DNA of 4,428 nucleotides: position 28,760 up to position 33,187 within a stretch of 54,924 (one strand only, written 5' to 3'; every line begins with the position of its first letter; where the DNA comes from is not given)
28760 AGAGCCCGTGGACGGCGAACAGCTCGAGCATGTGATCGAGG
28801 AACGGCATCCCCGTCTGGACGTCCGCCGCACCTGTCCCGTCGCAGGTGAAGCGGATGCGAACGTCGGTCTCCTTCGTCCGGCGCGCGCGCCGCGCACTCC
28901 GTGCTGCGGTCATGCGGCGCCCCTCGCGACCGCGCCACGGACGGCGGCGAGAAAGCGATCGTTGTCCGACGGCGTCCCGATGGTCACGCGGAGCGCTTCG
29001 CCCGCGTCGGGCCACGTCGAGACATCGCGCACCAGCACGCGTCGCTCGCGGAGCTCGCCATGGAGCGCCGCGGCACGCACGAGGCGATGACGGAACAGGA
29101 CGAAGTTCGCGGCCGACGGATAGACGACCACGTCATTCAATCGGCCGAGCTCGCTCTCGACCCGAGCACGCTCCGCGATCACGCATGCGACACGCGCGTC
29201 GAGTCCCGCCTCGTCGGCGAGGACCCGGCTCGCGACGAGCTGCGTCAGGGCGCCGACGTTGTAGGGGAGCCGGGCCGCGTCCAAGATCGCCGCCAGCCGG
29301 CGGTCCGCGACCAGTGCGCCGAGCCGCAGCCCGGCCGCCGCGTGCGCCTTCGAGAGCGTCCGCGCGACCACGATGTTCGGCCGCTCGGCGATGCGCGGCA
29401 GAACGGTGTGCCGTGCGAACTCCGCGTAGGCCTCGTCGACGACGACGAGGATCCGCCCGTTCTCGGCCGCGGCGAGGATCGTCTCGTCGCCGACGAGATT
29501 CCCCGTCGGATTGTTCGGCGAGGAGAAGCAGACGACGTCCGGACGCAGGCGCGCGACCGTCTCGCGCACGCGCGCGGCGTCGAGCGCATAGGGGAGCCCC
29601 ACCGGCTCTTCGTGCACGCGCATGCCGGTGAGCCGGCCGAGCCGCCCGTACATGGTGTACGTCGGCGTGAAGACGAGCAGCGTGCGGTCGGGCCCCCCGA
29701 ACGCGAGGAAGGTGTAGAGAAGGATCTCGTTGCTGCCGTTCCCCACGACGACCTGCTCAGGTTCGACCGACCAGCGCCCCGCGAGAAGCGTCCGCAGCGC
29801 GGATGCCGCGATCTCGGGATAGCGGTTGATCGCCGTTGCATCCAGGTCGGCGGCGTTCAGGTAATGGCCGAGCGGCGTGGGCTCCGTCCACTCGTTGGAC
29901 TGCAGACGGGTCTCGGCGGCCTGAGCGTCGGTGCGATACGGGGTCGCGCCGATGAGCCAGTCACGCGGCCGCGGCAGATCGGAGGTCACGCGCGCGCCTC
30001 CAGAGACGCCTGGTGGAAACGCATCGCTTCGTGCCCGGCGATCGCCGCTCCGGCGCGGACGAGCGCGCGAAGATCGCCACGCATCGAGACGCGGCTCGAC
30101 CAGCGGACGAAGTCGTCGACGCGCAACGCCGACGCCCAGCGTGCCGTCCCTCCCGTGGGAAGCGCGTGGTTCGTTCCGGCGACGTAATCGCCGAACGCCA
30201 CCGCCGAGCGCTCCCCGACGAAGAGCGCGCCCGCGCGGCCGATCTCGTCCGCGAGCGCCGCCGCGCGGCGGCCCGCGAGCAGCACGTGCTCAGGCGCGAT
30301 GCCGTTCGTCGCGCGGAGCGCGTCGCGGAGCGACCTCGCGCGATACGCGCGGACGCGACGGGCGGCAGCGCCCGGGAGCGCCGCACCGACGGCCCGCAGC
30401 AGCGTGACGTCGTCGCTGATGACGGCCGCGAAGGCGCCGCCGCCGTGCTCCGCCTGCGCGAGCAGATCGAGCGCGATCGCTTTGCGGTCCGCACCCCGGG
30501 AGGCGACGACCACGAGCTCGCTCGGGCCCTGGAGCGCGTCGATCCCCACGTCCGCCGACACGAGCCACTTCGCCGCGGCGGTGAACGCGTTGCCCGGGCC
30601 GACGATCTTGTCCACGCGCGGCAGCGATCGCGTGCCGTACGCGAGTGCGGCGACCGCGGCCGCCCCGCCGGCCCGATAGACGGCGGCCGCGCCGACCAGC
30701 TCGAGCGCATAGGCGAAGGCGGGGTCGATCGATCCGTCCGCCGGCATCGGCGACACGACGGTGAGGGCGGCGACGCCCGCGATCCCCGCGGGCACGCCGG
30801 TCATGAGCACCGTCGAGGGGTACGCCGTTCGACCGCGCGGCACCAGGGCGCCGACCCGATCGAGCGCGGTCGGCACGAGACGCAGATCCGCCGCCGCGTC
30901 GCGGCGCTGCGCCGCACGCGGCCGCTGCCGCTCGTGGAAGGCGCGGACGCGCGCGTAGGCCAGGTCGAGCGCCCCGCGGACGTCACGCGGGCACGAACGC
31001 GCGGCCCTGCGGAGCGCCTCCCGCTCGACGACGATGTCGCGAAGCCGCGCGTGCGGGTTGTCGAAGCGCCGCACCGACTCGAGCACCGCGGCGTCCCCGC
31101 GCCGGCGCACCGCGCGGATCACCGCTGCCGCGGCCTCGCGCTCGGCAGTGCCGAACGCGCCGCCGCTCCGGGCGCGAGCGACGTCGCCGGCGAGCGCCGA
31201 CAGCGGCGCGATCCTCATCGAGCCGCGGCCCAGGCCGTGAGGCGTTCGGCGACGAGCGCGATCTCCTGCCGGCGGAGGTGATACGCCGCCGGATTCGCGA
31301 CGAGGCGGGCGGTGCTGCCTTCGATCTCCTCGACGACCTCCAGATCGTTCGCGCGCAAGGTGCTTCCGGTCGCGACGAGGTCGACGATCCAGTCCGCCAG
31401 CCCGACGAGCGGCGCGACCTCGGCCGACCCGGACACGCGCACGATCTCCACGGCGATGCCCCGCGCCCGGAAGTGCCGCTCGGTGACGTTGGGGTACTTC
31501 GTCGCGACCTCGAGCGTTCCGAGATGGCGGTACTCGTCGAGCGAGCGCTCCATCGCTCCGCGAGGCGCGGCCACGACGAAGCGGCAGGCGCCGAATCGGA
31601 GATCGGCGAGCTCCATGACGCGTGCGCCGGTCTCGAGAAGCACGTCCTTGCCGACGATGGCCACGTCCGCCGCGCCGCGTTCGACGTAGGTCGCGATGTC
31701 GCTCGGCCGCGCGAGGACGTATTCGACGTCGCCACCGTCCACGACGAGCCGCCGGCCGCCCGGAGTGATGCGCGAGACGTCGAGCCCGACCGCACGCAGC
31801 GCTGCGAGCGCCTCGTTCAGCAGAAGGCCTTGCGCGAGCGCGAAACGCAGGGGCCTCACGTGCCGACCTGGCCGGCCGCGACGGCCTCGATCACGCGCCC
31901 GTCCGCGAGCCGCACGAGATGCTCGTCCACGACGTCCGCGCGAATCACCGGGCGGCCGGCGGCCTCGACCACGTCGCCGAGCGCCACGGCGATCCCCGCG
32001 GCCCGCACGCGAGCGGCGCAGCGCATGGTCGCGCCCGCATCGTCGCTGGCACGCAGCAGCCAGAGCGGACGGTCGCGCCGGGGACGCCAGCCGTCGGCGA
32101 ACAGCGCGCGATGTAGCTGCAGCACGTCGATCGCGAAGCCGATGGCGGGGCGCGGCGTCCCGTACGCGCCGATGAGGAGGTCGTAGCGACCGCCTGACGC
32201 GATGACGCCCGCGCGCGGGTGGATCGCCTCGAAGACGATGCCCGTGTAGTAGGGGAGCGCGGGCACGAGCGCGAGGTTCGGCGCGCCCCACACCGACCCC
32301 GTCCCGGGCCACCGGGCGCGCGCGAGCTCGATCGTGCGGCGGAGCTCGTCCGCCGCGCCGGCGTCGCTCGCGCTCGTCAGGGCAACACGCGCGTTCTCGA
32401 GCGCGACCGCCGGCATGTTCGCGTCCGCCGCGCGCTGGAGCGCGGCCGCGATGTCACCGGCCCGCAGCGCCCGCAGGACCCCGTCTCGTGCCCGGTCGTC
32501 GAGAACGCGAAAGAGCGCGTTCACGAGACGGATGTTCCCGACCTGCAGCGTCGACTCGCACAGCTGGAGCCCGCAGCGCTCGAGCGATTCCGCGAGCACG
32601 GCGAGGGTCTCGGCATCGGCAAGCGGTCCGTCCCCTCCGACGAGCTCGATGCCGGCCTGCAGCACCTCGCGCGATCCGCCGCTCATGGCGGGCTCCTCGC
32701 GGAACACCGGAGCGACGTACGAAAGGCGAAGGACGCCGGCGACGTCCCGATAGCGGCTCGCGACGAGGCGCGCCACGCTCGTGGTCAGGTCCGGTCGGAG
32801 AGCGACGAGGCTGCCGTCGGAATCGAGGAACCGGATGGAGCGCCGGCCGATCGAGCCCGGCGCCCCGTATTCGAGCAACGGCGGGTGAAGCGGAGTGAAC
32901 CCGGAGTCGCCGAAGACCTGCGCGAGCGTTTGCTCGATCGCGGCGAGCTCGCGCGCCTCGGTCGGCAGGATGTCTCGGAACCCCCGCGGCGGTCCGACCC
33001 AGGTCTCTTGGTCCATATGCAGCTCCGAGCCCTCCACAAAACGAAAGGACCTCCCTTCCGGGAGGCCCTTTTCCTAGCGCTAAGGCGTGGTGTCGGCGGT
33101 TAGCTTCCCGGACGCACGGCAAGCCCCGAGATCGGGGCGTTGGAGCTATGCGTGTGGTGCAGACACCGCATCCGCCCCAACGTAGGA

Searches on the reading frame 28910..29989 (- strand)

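Call 76: search_protein_families(library=pfam, proteins=[window:28910-29989:-], max_evalue=0.00001)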
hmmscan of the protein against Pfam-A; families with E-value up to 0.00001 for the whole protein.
window:28910-29989:- (359 aa): 1 family
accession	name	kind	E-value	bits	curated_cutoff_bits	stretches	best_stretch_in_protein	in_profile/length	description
PF00155.27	Aminotran_1_2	-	7.8e-45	154.1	19.7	1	44-349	24-360/361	Aminotransferase class I and II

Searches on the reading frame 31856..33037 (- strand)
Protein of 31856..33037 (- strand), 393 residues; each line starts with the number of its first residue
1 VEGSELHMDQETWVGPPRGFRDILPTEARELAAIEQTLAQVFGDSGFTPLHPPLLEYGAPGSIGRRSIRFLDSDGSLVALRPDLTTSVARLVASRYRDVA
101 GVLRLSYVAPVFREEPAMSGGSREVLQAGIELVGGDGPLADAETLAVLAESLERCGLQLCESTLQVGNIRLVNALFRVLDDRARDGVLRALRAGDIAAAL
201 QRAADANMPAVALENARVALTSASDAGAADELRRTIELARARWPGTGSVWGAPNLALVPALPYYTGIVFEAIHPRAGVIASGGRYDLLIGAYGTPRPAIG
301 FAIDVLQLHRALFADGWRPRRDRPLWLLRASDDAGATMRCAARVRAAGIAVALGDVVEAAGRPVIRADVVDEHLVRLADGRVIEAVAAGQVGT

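Call 77: search_protein_families(library=pfam, proteins=[window:31856-33037:-], max_evalue=0.00001)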
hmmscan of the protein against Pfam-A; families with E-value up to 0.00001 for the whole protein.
window:31856-33037:- (393 aa): 1 family
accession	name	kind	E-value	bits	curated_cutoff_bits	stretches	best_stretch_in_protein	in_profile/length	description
PF13393.11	tRNA-synt_His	-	1.3e-54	186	25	1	19-307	1-307/308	Histidyl-tRNA synthetase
